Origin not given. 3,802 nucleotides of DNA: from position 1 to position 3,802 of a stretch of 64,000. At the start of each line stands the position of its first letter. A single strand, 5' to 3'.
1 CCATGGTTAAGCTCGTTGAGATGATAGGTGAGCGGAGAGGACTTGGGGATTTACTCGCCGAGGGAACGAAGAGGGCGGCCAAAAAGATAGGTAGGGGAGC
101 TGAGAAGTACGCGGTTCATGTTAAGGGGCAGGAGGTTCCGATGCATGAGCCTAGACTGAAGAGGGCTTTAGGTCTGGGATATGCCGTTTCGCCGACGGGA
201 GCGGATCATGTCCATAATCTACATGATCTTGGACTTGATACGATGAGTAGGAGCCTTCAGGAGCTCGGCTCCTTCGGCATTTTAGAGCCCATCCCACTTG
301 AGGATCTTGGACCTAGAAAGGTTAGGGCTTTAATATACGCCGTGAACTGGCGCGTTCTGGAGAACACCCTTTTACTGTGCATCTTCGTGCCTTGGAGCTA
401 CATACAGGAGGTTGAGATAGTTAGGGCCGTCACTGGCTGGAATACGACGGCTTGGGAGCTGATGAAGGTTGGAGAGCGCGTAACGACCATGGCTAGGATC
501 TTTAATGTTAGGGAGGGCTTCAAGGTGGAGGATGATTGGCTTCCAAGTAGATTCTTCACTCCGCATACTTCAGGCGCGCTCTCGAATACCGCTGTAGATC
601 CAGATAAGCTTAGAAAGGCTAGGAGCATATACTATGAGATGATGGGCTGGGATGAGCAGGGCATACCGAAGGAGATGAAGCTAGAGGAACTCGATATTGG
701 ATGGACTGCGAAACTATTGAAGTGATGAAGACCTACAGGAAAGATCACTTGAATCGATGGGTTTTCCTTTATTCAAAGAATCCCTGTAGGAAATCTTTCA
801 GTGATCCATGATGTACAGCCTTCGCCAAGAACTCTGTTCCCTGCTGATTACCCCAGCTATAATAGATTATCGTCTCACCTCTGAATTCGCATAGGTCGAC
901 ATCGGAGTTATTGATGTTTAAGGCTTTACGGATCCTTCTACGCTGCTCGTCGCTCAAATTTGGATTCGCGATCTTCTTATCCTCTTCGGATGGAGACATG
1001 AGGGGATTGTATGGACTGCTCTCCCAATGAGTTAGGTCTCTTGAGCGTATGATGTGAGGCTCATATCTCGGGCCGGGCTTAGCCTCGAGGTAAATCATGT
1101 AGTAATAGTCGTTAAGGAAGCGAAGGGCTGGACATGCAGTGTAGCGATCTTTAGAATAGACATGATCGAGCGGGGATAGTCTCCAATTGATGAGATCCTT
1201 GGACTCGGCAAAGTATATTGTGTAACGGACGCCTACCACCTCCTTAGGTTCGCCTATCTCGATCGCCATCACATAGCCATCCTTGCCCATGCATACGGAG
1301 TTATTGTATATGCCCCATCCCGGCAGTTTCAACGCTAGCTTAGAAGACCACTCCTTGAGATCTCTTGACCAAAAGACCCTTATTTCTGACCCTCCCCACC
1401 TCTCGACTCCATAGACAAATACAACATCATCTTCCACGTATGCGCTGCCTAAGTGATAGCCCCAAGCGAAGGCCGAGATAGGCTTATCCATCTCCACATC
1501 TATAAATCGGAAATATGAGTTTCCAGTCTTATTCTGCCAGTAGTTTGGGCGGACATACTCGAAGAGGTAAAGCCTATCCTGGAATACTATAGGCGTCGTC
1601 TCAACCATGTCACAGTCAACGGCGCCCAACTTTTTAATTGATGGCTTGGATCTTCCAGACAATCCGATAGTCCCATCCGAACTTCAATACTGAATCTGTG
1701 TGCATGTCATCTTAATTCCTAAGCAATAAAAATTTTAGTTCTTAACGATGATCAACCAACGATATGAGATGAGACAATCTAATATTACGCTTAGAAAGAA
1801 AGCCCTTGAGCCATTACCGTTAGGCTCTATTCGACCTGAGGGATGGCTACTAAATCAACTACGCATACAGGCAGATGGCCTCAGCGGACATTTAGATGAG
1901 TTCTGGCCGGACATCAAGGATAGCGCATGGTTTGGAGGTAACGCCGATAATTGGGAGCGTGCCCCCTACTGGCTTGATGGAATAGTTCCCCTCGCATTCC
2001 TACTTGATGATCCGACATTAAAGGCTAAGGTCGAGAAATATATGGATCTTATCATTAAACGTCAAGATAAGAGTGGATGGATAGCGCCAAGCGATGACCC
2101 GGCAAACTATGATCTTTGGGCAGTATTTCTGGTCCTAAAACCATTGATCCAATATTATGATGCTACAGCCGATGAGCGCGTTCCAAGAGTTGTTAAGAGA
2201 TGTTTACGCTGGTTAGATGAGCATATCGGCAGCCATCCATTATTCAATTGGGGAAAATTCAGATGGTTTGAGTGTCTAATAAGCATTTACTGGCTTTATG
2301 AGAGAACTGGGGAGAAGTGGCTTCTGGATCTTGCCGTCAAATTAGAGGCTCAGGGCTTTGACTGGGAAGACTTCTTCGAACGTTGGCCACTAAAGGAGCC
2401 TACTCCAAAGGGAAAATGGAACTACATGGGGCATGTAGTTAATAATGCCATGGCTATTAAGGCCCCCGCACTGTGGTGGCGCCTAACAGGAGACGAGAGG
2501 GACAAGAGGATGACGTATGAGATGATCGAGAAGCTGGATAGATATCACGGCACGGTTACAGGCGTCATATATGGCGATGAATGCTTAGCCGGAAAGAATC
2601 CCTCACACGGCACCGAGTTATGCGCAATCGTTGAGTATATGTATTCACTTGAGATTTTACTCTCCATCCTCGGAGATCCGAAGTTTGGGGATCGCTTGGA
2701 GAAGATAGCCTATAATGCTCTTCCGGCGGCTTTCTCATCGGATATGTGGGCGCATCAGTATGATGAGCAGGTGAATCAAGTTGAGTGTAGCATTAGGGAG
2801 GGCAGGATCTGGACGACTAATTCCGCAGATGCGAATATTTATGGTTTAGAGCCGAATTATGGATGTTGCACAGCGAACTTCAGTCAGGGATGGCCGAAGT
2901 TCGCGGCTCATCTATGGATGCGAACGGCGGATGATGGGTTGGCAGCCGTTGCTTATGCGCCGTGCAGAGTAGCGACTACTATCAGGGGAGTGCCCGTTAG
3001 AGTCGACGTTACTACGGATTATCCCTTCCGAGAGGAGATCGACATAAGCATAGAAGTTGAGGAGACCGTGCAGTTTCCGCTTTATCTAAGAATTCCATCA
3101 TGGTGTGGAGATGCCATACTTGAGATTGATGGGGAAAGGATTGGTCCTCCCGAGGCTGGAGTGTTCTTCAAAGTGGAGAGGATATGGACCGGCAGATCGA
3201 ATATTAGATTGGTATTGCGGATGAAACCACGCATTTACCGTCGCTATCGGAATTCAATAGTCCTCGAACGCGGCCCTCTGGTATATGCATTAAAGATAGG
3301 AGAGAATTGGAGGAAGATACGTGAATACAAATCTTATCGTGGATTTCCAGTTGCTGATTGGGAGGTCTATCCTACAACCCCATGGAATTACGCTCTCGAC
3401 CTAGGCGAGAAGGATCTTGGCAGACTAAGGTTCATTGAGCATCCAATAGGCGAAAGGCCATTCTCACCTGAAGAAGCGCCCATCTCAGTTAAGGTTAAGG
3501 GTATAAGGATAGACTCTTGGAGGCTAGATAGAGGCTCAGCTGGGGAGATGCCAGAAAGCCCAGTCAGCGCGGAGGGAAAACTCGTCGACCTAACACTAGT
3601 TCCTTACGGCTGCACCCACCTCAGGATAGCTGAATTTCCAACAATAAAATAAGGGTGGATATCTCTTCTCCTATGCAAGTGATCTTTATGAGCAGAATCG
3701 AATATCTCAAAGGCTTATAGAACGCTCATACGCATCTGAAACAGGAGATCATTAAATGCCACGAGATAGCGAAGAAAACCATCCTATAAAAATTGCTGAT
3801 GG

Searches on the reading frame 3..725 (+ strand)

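Call 72: search_protein_families(library=pfam, proteins=[window:3-725:+], max_evalue=0.00001)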
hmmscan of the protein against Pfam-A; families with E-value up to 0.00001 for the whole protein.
window:3-725:+ (240 aa): 1 family
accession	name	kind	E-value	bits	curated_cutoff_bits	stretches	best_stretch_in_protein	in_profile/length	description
PF01314.23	AFOR_C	-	2e-65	221.9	27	1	1-232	166-385/385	Aldehyde ferredoxin oxidoreductase, domains 2 & 3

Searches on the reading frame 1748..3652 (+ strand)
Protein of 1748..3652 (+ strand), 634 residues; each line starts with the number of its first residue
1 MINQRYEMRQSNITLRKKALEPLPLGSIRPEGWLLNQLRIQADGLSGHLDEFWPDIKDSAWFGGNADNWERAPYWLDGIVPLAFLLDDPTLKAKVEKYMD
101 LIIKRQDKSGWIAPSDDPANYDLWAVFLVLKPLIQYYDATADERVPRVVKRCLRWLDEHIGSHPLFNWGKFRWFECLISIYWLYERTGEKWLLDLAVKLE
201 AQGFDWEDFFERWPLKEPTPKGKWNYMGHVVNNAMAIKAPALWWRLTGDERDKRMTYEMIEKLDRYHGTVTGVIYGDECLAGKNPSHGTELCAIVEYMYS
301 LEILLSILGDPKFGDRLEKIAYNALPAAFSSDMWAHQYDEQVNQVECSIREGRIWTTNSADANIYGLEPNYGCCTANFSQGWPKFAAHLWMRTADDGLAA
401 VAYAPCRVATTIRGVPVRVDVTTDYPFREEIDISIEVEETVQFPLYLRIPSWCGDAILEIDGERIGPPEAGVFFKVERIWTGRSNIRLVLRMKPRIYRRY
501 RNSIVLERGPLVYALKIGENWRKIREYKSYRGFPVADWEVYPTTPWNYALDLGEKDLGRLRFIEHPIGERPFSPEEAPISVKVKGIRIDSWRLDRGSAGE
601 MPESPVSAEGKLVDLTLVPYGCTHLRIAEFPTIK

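Call 72: search_protein_families(library=pfam, proteins=[window:1748-3652:+], max_evalue=0.00001)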
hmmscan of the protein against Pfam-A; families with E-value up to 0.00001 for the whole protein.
window:1748-3652:+ (634 aa): 2 families
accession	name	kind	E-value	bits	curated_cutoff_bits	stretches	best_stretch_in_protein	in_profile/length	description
PF07944.18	Beta-AFase-like_GH127_cat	-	5.7e-19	68.8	24.9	1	74-386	62-375/376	Beta-L-arabinofuranosidase, GH127 catalytic domain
PF20736.2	Glyco_hydro127M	-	4.6e-15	56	24.2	1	400-492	4-95/95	Beta-L-arabinofuranosidase, GH127 middle domain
